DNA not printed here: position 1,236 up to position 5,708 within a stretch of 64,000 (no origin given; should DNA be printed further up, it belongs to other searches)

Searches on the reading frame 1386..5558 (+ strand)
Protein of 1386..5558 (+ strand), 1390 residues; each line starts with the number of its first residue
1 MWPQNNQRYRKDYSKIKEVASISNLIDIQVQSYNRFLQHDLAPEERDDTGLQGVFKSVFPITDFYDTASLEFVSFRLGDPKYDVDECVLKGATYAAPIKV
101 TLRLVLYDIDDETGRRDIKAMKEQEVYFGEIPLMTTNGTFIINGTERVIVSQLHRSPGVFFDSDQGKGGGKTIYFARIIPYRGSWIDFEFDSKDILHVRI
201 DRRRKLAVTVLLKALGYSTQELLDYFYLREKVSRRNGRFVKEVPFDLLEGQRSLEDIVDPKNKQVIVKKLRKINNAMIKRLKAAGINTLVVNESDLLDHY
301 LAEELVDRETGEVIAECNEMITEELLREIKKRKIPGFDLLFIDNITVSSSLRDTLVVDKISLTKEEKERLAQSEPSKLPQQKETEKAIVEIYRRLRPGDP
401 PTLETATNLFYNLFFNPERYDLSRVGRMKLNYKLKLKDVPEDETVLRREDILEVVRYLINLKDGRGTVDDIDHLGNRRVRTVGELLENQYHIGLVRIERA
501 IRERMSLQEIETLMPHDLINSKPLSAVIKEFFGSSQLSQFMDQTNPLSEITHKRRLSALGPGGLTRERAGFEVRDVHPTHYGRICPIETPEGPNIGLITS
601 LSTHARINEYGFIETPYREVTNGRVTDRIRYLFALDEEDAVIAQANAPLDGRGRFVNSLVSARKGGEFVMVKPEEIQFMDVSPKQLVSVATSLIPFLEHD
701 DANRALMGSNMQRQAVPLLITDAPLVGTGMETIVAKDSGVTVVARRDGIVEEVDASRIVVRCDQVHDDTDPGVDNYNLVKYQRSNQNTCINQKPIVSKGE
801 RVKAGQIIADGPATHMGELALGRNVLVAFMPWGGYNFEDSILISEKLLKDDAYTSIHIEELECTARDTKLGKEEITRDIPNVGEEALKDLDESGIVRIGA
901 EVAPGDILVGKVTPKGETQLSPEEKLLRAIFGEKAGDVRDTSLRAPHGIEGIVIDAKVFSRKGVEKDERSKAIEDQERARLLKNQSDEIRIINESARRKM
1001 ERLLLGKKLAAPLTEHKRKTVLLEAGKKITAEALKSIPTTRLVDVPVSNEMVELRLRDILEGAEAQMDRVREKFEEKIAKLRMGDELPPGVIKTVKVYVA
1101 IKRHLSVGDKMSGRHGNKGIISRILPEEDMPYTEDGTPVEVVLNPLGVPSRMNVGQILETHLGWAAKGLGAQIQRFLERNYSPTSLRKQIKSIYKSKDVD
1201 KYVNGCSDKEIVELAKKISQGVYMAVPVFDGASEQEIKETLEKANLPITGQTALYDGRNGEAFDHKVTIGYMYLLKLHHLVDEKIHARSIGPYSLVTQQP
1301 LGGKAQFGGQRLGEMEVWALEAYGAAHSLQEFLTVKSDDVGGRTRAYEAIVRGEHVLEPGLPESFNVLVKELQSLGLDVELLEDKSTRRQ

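Call 77: search_protein_families(library=pfam, proteins=[window:1386-5558:+], max_evalue=0.00001)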
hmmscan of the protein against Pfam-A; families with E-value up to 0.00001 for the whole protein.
window:1386-5558:+ (1390 aa): 6 families
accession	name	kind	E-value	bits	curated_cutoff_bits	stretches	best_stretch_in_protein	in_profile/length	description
PF00562.33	RNA_pol_Rpb2_6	-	2.8e-139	464.8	23.4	1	743-1306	1-373/373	RNA polymerase Rpb2, domain 6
PF04561.19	RNA_pol_Rpb2_2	-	4e-34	118.4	21.7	2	367-480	83-190/190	RNA polymerase Rpb2, domain 2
PF04565.21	RNA_pol_Rpb2_3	-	8.6e-31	106.4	21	1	539-607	1-68/68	RNA polymerase Rpb2, domain 3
PF04560.25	RNA_pol_Rpb2_7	-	2.5e-26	92.3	32.1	1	1308-1382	1-85/87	RNA polymerase Rpb2, domain 7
PF04563.20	RNA_pol_Rpb2_1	-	2.7e-26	92.8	28.2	1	24-525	1-202/203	RNA polymerase beta subunit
PF10385.14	RNA_pol_Rpb2_45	-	2.7e-26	91.8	28.2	1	617-682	1-66/66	RNA polymerase beta subunit external 1 domain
